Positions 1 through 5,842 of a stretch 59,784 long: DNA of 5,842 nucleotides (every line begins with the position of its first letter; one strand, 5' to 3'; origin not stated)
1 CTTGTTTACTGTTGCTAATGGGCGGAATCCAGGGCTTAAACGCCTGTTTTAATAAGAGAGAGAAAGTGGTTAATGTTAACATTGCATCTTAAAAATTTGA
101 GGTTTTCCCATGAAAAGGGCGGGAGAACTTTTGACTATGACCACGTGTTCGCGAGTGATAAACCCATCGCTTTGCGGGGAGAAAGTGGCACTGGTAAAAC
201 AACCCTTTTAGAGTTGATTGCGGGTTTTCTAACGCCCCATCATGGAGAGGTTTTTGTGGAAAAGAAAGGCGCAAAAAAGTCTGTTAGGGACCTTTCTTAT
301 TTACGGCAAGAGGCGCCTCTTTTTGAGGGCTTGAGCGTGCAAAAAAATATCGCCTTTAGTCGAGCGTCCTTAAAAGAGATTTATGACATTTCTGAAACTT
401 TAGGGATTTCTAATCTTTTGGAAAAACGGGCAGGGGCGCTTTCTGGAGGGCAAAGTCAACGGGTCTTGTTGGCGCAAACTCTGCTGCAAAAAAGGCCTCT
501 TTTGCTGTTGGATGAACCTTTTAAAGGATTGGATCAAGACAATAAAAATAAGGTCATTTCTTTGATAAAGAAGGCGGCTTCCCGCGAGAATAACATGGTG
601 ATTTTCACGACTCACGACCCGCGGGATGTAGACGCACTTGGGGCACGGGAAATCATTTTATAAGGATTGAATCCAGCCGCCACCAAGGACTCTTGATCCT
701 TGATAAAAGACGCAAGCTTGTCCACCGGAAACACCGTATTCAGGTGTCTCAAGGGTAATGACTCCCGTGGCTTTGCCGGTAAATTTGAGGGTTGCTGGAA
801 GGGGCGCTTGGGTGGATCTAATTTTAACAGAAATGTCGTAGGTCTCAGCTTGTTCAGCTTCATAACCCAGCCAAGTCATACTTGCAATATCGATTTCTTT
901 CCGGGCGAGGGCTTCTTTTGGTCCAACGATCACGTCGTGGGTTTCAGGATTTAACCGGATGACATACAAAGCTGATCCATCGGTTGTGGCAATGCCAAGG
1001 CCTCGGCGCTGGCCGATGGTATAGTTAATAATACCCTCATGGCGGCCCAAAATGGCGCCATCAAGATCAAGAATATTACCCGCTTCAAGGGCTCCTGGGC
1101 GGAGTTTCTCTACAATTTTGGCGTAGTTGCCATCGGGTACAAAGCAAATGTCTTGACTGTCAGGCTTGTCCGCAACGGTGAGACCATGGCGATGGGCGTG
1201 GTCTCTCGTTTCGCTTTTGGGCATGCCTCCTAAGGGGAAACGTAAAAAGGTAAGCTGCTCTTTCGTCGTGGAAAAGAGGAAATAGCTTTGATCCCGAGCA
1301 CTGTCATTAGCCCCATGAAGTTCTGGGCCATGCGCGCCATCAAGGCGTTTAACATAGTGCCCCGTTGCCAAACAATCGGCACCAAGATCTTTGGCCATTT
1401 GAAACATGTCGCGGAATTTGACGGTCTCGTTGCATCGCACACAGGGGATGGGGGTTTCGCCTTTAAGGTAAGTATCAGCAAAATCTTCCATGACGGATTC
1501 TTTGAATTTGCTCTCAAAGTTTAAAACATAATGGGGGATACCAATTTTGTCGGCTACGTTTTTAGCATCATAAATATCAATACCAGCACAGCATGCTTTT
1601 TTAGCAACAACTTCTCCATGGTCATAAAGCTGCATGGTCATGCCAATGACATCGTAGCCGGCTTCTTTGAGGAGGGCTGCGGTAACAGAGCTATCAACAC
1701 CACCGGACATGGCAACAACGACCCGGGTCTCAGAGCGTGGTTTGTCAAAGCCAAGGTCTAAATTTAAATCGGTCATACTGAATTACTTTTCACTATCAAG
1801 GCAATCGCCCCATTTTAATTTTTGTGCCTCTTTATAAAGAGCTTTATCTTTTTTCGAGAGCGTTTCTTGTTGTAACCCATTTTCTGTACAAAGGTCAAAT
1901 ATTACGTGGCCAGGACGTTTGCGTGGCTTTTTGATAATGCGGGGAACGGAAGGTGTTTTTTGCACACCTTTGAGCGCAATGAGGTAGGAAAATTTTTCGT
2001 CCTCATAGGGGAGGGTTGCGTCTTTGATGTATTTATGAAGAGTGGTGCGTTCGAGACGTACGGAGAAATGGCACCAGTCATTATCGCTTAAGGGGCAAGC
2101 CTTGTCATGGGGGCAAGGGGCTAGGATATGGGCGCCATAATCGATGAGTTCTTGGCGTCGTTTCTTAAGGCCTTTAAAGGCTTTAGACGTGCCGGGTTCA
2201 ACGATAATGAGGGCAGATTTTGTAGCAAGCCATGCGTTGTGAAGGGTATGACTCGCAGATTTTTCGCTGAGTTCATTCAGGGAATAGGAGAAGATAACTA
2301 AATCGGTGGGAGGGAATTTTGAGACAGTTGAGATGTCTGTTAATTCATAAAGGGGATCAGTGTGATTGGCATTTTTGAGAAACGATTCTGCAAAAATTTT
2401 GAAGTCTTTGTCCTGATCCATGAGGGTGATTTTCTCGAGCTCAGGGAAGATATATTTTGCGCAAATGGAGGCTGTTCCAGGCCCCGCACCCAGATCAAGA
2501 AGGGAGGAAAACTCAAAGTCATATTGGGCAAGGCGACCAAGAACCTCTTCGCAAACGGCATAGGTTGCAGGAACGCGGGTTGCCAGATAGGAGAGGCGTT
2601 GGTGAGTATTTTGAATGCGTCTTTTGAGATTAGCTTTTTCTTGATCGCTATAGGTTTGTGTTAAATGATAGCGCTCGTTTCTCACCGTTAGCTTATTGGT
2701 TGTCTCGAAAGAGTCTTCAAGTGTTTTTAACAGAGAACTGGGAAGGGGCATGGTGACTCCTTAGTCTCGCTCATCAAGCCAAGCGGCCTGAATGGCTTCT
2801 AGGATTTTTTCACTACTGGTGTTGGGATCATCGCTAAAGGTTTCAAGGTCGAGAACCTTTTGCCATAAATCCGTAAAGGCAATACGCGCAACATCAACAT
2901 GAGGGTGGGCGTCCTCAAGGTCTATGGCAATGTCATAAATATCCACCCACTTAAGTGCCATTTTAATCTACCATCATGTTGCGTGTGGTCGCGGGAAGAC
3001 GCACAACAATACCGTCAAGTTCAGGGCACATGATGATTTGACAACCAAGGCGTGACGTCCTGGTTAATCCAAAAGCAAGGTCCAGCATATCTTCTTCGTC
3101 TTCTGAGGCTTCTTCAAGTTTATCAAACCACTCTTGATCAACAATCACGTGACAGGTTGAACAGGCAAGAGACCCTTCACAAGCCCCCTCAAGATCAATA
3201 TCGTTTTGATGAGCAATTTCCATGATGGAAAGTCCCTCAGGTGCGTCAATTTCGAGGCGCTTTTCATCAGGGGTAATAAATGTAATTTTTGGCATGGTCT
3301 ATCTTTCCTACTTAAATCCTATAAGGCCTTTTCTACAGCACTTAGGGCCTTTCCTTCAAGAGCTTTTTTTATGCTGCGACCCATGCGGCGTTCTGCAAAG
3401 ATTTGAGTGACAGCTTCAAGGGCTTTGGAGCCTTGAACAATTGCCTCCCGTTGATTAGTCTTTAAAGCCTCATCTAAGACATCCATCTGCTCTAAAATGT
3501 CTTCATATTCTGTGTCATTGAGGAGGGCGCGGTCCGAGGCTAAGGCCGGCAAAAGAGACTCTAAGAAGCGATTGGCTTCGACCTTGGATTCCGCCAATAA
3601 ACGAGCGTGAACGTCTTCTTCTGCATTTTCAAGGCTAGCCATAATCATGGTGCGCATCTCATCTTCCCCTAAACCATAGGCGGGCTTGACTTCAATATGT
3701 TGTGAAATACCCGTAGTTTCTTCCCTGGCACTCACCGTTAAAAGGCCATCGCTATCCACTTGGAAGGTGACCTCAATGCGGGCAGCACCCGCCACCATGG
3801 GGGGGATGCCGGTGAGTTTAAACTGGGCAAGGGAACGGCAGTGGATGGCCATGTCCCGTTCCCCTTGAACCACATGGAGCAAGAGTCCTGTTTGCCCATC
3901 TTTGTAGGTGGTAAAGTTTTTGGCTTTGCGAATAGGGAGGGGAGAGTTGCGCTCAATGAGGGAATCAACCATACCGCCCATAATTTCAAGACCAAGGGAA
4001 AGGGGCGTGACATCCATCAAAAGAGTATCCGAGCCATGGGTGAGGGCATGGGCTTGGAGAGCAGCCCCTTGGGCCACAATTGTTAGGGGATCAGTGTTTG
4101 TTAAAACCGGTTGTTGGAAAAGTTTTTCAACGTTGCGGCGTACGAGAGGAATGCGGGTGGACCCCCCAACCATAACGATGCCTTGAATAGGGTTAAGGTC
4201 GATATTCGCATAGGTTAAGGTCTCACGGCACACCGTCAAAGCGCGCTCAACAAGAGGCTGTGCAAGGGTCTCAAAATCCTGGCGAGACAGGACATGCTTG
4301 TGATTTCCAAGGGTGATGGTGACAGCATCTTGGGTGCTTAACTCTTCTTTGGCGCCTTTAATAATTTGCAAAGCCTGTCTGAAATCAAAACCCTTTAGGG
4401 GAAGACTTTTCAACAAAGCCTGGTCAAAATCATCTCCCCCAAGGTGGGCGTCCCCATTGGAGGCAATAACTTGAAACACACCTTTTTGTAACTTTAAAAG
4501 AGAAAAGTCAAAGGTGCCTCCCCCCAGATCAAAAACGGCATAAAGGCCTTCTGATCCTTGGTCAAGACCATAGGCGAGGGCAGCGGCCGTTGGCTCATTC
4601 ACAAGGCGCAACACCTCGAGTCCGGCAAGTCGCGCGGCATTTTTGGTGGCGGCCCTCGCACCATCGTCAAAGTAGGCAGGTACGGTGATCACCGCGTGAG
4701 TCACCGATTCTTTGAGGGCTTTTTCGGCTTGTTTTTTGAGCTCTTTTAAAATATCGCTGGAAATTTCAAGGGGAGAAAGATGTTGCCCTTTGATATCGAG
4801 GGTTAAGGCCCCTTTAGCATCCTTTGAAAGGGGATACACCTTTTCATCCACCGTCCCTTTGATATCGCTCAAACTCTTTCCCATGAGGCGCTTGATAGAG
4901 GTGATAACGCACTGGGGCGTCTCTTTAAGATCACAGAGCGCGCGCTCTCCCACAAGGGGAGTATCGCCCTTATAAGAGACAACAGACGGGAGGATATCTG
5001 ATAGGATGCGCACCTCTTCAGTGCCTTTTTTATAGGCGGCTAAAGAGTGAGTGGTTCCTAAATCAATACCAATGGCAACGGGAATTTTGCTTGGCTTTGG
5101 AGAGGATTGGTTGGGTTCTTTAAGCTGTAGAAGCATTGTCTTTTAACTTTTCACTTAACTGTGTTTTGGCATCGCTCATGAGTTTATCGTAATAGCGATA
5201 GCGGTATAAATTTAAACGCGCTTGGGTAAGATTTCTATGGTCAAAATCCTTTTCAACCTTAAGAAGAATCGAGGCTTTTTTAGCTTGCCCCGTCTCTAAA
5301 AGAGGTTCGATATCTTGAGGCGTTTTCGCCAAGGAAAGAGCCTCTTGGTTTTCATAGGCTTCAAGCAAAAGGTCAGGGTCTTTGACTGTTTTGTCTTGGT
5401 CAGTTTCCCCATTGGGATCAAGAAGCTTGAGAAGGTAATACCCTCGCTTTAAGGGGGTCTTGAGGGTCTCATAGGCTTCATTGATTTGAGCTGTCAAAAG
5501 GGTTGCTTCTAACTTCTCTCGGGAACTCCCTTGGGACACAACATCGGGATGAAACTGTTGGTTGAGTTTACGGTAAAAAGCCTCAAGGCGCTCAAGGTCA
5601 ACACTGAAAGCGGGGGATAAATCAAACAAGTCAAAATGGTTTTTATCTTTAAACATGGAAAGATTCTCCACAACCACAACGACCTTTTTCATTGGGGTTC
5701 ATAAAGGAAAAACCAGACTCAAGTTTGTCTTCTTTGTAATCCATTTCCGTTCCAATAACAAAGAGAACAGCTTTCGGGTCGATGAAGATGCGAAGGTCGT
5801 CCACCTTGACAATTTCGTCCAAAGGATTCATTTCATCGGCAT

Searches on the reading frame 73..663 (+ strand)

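Call 47: search_protein_families(library=pfam, proteins=[window:73-663:+], max_evalue=0.00001)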
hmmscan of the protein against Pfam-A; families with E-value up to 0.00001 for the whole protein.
window:73-663:+ (196 aa): 3 families
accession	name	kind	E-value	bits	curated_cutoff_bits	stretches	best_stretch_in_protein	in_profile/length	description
PF00005.33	ABC_tran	-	5.9e-27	95.4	25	1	29-150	11-136/137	ABC transporter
PF13304.12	AAA_21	-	9.3e-09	36.2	27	1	123-183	238-300/304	AAA domain, putative AbiEii toxin, Type IV TA system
PF02463.25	SMC_N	-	8.2e-06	25.8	40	0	115-183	135-199/220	RecF/RecN/SMC N terminal domain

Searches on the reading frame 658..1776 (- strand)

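Call 47: search_protein_families(library=pfam, proteins=[window:658-1776:-], max_evalue=0.00001)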
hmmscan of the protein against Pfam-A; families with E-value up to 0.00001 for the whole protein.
window:658-1776:- (372 aa): 3 families
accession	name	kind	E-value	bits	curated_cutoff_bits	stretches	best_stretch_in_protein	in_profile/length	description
PF03054.22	tRNA_Me_trans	-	1e-72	244.5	20.6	1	18-214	2-201/202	tRNA methyl transferase HUP domain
PF20259.3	tRNA_Me_trans_M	-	3e-17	62.4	27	1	231-285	11-65/66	tRNA methyl transferase PRC-barrel domain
PF20258.4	tRNA_Me_trans_C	-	1.6e-16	60.8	20.6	1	293-369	2-77/77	Aminomethyltransferase beta-barrel domain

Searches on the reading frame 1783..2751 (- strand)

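Call 47: search_protein_families(library=pfam, proteins=[window:1783-2751:-], max_evalue=0.00001)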
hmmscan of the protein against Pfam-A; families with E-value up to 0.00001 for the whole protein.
window:1783-2751:- (322 aa): 1 family
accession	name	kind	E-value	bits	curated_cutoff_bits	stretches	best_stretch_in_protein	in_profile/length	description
PF09243.16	Rsm22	-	6.3e-71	239.4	23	1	52-318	4-274/275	Mitochondrial small ribosomal subunit Rsm22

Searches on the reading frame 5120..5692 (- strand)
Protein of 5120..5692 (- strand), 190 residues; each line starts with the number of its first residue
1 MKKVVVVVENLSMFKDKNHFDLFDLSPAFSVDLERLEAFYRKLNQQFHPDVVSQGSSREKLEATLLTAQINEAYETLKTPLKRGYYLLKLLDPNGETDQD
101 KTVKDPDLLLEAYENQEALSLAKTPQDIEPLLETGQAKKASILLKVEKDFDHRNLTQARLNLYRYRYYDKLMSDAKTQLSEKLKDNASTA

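Call 47: search_protein_families(library=pfam, proteins=[window:5120-5692:-], max_evalue=0.00001)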
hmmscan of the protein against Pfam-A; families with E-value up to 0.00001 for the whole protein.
window:5120-5692:- (190 aa): 2 families
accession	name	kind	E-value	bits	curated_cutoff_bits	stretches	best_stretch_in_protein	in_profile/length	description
PF07743.18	HSCB_C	-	6e-07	30.2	22.1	1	104-175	1-73/74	HSCB C-terminal oligomerisation domain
PF00226.36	DnaJ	-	6.3e-07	29.8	27.8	1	31-86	12-62/63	DnaJ domain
